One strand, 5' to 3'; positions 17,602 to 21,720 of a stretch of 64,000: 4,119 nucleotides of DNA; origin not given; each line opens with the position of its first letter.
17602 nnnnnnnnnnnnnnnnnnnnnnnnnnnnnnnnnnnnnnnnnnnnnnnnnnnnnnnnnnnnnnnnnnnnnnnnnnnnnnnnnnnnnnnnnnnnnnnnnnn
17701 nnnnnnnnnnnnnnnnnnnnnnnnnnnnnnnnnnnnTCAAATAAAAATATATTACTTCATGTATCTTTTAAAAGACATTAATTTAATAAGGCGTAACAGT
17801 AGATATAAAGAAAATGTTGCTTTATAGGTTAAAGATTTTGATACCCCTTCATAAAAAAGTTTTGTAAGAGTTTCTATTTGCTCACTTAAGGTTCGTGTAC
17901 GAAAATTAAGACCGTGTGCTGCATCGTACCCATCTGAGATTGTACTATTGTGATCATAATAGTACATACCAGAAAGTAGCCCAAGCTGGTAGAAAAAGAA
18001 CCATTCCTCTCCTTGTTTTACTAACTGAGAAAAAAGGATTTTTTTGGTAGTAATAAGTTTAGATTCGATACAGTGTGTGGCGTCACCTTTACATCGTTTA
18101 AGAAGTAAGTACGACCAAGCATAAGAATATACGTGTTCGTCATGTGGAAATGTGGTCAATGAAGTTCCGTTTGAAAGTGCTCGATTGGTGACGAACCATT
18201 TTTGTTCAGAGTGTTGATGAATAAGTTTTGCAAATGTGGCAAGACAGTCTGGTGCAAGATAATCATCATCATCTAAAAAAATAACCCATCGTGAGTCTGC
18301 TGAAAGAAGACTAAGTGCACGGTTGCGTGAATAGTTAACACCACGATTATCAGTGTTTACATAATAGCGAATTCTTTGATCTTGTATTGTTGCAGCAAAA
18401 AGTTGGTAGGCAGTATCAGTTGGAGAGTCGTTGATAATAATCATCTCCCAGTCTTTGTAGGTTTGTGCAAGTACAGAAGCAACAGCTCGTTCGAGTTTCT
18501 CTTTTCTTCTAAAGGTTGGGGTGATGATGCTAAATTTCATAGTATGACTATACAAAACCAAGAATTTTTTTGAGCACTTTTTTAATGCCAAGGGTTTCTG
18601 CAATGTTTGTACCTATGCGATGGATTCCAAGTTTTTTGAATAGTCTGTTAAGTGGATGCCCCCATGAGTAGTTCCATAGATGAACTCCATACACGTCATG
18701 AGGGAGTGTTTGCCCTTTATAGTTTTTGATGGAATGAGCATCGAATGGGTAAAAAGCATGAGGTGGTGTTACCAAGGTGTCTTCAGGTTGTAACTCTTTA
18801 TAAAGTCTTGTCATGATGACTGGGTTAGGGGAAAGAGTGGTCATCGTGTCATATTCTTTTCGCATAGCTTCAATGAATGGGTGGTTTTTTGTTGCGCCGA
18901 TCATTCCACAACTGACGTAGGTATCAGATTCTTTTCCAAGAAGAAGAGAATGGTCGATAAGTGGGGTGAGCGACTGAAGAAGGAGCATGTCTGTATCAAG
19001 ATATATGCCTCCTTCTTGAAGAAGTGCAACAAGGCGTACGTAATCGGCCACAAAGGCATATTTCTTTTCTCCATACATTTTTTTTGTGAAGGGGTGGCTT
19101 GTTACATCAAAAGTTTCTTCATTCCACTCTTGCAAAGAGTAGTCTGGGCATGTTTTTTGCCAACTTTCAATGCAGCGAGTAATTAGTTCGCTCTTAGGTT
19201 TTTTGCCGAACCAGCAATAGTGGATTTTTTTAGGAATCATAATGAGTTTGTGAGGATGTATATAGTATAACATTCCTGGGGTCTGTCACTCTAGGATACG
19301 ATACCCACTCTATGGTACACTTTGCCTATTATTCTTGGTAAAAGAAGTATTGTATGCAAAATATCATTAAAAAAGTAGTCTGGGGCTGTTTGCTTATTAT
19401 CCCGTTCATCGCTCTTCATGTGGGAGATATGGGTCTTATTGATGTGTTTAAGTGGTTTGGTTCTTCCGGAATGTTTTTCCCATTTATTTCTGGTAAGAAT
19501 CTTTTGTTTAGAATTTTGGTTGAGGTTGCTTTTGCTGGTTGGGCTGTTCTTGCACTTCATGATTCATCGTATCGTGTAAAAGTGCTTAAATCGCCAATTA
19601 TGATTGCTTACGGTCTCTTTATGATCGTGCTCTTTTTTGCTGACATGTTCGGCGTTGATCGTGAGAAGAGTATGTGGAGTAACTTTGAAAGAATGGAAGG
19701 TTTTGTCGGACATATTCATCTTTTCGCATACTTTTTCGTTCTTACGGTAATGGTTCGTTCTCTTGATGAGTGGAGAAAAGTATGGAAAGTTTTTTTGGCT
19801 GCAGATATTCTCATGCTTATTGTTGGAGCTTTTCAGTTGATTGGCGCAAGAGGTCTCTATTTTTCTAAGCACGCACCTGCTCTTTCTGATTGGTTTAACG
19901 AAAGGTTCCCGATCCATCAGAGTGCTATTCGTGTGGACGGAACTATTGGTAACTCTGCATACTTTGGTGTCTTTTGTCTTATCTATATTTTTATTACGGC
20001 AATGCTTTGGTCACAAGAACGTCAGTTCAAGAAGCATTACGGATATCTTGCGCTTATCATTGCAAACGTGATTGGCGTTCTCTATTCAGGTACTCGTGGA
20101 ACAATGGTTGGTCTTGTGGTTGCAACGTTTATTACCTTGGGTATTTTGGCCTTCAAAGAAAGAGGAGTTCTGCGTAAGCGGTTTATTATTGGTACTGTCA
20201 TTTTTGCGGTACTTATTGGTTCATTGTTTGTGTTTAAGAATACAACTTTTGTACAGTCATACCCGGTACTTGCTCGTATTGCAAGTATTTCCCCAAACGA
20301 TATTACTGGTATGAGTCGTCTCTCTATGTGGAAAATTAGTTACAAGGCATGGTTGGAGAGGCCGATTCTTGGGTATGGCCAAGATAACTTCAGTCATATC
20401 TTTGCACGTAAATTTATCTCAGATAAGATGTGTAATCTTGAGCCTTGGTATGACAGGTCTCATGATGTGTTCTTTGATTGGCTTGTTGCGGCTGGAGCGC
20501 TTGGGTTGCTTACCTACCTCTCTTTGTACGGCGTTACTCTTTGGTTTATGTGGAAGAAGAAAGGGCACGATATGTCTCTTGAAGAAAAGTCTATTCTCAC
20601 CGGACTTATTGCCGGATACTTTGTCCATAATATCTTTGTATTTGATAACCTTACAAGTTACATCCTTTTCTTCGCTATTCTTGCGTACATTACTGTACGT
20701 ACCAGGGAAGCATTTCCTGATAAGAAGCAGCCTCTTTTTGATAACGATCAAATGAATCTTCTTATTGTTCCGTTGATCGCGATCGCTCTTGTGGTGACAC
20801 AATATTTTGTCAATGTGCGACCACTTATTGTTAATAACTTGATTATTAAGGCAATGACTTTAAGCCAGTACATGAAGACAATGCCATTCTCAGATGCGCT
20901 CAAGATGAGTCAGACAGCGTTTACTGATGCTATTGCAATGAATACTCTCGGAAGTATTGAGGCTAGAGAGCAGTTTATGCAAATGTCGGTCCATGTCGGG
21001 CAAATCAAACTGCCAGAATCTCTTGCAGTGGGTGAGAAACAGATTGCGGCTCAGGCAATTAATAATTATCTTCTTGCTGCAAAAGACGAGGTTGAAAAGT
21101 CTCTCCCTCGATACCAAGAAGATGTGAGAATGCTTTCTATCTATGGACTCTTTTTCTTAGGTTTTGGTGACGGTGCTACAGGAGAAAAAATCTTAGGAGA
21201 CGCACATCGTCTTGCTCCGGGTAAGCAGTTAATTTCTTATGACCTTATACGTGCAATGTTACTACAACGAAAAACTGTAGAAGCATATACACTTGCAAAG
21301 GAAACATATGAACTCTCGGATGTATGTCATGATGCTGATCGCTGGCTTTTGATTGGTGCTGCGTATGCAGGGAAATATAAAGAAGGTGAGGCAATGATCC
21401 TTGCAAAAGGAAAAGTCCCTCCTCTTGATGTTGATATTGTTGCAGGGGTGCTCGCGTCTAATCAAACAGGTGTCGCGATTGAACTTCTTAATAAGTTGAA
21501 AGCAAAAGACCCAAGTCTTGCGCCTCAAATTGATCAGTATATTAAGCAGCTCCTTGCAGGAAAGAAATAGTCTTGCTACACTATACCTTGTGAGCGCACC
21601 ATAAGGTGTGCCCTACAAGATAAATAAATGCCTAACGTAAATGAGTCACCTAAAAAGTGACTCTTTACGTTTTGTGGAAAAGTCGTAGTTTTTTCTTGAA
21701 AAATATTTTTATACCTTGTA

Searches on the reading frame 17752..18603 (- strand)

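Call 3: search_protein_families(library=pfam, proteins=[window:17752-18603:-])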
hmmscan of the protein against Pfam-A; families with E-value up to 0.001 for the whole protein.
window:17752-18603:- (283 aa): 3 families
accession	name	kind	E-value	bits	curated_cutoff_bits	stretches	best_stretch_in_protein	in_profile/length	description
PF00535.33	Glycos_transf_2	-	4.5e-27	95.5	23.3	1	25-181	1-155/168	Glycosyl transferase family 2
PF13641.12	Glyco_tranf_2_3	-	3.6e-10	40.7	27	1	24-159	3-141/230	Glycosyltransferase like family 2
PF10111.15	Glyco_tranf_2_2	-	4.5e-08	33.3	27.3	1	44-131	19-109/276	Glycosyltransferase like family 2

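Call 4: search_protein_families(library=ncbifam, proteins=[window:17752-18603:-])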
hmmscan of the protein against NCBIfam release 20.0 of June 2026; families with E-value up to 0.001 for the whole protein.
window:17752-18603:- (283 aa): 17 families
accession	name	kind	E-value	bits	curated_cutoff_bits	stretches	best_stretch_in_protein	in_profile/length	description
NF047683.1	TeichurnBiosyTuaG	equivalog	3.4e-23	82.6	400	1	22-149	6-133/252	teichuronic acid biosynthesis protein TuaG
NF050050.1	ProtGlycPglI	equivalog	9.9e-21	74.4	500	1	23-128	3-108/306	GalNAc(5)-diNAcBac-PP-undecaprenol beta-1,3-glucosyltransferase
NF007453.0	PRK10018.1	equivalog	2.1e-18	66.9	382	1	24-148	8-131/280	colanic acid biosynthesis glycosyltransferase WcaA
TIGR04017.1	WcaA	equivalog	6.7e-18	65.3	495.75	1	24-148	7-130/279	colanic acid biosynthesis glycosyltransferase WcaA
NF041875.1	EPS_EpsD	equivalog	4.9e-15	55.8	370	1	25-132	2-108/325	exopolysaccharide biosynthesis glycosyltransferase EpsD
NF007482.0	PRK10073.1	equivalog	1.1e-14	54.2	423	1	19-128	3-110/334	glycosyltransferase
NF053739.1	GlytfEpsEBac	equivalog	4.7e-12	45.4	450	1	23-133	2-112/265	glycosyltransferase EpsE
NF041394.1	GtaseAglG_Halo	equivalog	7.7e-12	45.1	440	1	22-125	1-104/304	glucosyl-dolichyl phosphate glucuronosyltransferase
NF038302.1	EPS_HpsE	equivalog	1.7e-11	43.6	300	1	22-133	1-116/307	hormogonium polysaccharide biosynthesis glycosyltransferase HpsE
NF038299.1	EPS_HpsN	equivalog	4.2e-11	42.4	425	1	23-133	2-111/317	hormogonium polysaccharide biosynthesis glycosyltransferase HpsN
TIGR03937.1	PgaC_IcaA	equivalog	7.2e-10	38.4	422.3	1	19-132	42-154/407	poly-beta-1,6-N-acetyl-D-glucosamine synthase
TIGR04440.1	glyco_TIGR04440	domain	3.6e-08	33.4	70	1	23-133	1-111/215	TIGR00180 family glycosyltransferase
TIGR03111.1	glyc2_xrt_Gpos1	hypoth_equivalog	4.5e-07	29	363.95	1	17-123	44-151/439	TIGR03111 family XrtG-associated glycosyltransferase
TIGR04283.1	glyco_like_mftF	equivalog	4.6e-06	26.4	182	1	25-152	2-120/221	TIGR04283 family arsenosugar biosynthesis glycosyltransferase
NF045692.1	OglycostaseCruG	equivalog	7.1e-05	21.9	600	1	22-130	41-154/386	2'-O-glycosyltransferase CruG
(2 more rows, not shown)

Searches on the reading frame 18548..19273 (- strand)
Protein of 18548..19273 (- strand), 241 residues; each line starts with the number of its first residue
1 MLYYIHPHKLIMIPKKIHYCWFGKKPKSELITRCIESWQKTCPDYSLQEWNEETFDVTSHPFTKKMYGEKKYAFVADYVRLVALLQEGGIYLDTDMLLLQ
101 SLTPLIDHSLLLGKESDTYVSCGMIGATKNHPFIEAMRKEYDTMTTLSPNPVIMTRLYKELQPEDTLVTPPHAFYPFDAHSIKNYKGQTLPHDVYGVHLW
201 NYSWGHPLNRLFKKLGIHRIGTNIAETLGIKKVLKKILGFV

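Call 3: search_protein_families(library=pfam, proteins=[window:18548-19273:-])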
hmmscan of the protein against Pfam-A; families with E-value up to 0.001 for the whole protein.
window:18548-19273:- (241 aa): 3 families
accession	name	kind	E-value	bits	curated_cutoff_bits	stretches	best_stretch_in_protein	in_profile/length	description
PF04488.21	Gly_transf_sug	-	5.9e-16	59.4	23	1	31-109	4-90/93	Glycosyltransferase sugar-binding region containing DXD motif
PF05704.18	Caps_synth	-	1.9e-08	34.5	24.5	1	11-139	44-186/278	Capsular polysaccharide synthesis protein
PF12919.13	TcdA_TcdB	-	5.2e-07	29.7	23.6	1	68-97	166-195/382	TcdA/TcdB catalytic glycosyltransferase domain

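Call 4: search_protein_families(library=ncbifam, proteins=[window:18548-19273:-])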
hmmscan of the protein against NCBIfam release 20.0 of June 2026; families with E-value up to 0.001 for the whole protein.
window:18548-19273:- (241 aa): 0 families

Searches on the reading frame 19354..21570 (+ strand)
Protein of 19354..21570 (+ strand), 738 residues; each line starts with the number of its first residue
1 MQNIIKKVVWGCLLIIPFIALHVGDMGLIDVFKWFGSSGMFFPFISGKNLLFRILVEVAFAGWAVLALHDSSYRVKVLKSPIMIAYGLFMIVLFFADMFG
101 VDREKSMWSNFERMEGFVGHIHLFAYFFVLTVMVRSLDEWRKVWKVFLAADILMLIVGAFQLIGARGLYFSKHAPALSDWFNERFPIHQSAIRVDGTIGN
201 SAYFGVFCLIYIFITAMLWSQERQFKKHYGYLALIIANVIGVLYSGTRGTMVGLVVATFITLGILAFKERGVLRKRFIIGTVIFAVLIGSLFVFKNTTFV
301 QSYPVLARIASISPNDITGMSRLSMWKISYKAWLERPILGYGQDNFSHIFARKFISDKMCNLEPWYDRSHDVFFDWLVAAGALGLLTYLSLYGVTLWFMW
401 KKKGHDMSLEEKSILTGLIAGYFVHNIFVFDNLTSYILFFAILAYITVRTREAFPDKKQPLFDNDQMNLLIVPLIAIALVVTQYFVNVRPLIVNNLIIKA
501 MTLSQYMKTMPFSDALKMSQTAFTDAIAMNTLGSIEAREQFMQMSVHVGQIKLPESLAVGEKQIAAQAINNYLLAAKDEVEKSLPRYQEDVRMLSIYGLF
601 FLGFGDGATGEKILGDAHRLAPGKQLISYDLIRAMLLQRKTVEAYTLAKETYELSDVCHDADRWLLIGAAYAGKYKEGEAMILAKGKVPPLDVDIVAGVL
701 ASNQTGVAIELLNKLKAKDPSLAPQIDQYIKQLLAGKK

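Call 3: search_protein_families(library=pfam, proteins=[window:19354-21570:+])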
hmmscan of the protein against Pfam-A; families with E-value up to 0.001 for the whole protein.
window:19354-21570:+ (738 aa): 1 family
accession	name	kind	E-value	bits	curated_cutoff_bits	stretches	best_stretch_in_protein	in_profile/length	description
PF04932.20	Wzy_C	-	7.3e-18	65.2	31.7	1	234-389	2-149/149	O-Antigen ligase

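Call 4: search_protein_families(library=ncbifam, proteins=[window:19354-21570:+])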
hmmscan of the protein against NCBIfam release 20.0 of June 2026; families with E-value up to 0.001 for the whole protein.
window:19354-21570:+ (738 aa): 1 family
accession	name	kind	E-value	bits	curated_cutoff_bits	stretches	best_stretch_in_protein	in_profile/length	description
TIGR00947.1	2A73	equivalog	6.8e-09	35.2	366.4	1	115-397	91-363/425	IctB family putative bicarbonate transporter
